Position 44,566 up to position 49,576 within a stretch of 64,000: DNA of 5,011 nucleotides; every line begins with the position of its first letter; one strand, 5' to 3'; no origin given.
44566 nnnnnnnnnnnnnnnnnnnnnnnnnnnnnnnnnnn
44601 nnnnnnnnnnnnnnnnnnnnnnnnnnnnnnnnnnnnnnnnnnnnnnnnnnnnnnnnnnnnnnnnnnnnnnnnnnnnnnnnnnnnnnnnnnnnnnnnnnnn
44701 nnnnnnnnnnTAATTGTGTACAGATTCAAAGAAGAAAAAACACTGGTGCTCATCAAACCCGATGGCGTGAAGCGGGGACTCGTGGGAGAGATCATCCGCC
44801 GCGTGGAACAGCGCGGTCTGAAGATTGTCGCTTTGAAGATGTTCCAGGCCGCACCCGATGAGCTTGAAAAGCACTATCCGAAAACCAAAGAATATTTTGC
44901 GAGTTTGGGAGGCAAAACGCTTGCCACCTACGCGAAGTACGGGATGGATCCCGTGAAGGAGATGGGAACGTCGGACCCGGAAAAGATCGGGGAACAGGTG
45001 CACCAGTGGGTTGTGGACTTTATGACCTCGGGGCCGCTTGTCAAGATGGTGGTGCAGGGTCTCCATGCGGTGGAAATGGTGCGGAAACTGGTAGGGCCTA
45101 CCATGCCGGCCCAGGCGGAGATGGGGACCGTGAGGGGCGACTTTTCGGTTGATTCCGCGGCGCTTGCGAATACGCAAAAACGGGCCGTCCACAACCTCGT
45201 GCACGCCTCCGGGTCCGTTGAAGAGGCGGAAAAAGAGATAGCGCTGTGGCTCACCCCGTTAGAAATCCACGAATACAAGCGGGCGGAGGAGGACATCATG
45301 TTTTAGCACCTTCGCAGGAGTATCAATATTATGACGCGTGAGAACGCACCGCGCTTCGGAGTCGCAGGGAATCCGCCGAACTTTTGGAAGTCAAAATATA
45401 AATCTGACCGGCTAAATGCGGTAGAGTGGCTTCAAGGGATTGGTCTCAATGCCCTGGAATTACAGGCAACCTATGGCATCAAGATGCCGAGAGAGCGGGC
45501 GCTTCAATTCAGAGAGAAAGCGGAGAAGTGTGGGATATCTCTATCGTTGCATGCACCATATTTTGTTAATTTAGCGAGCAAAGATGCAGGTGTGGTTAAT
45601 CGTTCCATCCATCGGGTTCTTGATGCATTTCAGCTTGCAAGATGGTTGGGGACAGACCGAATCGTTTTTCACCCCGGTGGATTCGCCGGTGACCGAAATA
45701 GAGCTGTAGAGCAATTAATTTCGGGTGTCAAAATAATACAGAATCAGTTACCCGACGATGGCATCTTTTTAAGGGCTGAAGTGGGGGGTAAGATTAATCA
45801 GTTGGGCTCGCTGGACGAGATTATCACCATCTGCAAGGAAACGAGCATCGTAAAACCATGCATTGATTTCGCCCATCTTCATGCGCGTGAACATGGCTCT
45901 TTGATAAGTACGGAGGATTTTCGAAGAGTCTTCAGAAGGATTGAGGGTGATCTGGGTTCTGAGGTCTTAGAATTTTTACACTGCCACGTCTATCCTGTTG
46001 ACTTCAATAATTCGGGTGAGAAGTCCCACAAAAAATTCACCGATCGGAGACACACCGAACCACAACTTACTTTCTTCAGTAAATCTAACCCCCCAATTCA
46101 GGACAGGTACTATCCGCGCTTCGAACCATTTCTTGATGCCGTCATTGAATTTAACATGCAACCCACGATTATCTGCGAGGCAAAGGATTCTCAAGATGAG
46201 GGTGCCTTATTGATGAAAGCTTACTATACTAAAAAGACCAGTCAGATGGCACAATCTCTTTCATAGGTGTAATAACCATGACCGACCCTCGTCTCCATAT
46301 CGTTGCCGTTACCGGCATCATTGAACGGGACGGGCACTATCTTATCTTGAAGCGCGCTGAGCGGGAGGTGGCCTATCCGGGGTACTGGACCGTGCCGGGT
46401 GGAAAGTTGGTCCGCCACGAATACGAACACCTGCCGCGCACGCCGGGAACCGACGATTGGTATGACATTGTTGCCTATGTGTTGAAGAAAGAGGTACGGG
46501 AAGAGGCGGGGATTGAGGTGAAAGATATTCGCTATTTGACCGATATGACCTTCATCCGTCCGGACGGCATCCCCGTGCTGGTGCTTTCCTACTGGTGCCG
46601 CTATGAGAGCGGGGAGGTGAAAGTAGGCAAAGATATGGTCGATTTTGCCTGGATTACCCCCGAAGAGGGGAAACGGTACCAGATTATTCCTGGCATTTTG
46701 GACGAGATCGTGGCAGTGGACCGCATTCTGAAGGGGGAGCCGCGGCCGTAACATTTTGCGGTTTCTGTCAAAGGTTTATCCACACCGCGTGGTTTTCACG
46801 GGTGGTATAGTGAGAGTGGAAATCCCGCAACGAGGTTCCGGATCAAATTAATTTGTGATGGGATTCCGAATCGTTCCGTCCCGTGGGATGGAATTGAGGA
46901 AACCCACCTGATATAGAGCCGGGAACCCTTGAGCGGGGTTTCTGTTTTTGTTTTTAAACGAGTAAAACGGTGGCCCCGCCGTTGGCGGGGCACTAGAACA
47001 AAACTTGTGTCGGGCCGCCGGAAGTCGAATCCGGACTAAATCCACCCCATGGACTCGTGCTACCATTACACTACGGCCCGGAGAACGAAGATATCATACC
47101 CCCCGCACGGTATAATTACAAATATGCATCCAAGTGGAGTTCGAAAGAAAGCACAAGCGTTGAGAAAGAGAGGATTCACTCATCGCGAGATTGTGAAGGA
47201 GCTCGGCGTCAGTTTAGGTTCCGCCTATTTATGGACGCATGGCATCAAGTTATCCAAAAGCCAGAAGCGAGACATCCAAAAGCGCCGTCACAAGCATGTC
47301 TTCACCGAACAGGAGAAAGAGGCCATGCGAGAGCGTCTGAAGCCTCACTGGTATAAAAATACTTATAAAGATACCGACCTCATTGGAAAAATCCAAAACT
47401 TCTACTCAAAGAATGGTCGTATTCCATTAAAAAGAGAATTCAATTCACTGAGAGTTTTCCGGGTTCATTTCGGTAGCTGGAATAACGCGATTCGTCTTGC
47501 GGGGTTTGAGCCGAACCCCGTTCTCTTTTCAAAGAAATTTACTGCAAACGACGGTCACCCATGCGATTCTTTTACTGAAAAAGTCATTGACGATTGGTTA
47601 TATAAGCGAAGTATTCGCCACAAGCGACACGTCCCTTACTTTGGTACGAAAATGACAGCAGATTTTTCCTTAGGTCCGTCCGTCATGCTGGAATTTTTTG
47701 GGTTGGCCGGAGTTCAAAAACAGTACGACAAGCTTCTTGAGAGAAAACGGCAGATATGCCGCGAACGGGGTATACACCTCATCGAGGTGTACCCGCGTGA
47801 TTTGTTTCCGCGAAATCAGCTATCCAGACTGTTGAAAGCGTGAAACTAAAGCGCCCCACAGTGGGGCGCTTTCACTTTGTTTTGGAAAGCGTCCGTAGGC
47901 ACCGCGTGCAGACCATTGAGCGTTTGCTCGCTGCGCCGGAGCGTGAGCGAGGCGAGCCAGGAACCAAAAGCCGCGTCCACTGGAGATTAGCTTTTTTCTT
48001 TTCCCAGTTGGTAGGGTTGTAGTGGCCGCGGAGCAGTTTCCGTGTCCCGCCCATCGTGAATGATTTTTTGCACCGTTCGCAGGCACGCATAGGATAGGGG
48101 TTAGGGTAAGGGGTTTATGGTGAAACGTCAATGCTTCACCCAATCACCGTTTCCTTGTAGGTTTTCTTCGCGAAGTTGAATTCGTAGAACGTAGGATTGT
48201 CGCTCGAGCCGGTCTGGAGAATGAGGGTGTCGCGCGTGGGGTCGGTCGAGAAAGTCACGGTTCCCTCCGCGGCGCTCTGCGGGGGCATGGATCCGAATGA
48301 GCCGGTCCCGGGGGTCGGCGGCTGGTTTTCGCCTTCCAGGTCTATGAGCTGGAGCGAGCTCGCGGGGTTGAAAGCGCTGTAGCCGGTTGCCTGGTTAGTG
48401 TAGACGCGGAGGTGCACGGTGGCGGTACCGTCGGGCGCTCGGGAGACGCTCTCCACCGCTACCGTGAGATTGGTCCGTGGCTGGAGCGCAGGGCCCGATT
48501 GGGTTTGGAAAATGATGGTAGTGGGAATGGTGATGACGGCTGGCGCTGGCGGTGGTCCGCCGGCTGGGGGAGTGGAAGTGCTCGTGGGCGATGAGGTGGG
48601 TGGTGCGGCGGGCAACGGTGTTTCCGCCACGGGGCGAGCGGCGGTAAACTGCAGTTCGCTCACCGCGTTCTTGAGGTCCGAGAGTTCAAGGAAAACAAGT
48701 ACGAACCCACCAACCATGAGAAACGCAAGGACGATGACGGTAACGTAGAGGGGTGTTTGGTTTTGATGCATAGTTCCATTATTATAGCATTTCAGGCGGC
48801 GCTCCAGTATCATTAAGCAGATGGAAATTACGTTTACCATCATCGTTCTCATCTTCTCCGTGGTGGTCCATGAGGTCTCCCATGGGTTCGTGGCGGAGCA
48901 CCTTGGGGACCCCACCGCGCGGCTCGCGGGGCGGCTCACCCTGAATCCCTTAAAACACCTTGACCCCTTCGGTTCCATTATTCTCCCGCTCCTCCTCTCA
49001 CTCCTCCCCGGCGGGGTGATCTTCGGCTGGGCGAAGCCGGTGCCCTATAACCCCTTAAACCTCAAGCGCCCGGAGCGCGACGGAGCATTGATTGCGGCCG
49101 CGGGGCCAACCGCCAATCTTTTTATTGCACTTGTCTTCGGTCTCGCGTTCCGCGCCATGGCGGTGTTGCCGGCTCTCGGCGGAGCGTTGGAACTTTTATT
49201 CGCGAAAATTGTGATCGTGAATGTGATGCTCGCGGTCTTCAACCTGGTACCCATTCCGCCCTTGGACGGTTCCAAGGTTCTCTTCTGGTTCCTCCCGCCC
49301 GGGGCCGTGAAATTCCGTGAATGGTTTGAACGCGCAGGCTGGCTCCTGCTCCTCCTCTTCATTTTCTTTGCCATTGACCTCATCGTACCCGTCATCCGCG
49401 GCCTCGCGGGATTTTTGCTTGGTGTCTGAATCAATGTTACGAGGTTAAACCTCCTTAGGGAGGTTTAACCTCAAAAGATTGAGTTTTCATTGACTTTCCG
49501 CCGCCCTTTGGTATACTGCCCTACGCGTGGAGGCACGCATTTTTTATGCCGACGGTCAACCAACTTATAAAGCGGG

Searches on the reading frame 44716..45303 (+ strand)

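Call 90: search_protein_families(library=pfam, proteins=[window:44716-45303:+], max_evalue=0.0001)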
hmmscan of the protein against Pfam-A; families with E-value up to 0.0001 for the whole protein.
window:44716-45303:+ (196 aa): 1 family
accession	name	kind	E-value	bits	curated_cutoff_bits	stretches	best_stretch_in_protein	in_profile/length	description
PF00334.24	NDK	-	3.6e-40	137.4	27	2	91-183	52-134/135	Nucleoside diphosphate kinase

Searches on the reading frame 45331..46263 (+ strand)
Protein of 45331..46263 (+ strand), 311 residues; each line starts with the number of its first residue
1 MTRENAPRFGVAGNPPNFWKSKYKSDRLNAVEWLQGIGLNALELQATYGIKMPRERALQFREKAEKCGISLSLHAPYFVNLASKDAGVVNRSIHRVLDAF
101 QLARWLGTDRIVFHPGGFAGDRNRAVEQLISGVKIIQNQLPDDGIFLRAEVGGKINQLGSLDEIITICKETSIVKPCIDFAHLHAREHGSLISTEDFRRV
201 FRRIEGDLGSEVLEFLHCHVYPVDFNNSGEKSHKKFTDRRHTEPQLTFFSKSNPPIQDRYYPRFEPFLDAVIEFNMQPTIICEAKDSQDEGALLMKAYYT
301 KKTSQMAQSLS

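Call 90: search_protein_families(library=pfam, proteins=[window:45331-46263:+], max_evalue=0.0001)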
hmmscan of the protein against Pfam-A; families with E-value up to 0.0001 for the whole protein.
window:45331-46263:+ (311 aa): 1 family
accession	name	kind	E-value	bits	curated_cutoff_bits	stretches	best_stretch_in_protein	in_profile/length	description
PF01261.30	AP_endonuc_2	-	5.6e-24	85.6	31.1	1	32-288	2-233/249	Xylose isomerase-like TIM barrel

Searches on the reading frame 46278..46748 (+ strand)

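Call 90: search_protein_families(library=pfam, proteins=[window:46278-46748:+], max_evalue=0.0001)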
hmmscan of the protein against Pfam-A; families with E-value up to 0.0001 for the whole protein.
window:46278-46748:+ (157 aa): 1 family
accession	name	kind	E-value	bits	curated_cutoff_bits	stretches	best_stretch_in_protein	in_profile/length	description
PF00293.34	NUDIX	-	8.1e-09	36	21.1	1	9-131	4-118/134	NUDIX domain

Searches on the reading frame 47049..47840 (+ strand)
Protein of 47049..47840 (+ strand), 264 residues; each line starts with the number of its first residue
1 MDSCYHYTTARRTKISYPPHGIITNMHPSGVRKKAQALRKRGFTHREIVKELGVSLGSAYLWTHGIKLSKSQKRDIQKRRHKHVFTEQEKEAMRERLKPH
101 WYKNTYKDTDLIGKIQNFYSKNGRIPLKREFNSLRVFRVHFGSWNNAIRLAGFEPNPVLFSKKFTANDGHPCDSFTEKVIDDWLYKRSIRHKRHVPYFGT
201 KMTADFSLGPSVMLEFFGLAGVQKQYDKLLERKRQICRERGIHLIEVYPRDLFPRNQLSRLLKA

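Call 90: search_protein_families(library=pfam, proteins=[window:47049-47840:+], max_evalue=0.0001)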
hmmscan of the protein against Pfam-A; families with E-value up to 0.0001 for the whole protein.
window:47049-47840:+ (264 aa): 1 family
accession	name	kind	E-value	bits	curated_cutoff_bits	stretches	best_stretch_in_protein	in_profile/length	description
PF18780.6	HNH_repeat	-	1.7e-11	44.7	26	1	106-154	1-54/54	Homing endonuclease associated repeat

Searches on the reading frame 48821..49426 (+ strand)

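Call 90: search_protein_families(library=pfam, proteins=[window:48821-49426:+], max_evalue=0.0001)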
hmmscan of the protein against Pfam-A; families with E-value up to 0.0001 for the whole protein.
window:48821-49426:+ (202 aa): 1 family
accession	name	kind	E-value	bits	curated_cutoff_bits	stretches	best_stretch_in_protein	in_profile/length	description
PF02163.28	Peptidase_M50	-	3.8e-16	59.6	27.2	2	6-110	2-100/221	Peptidase family M50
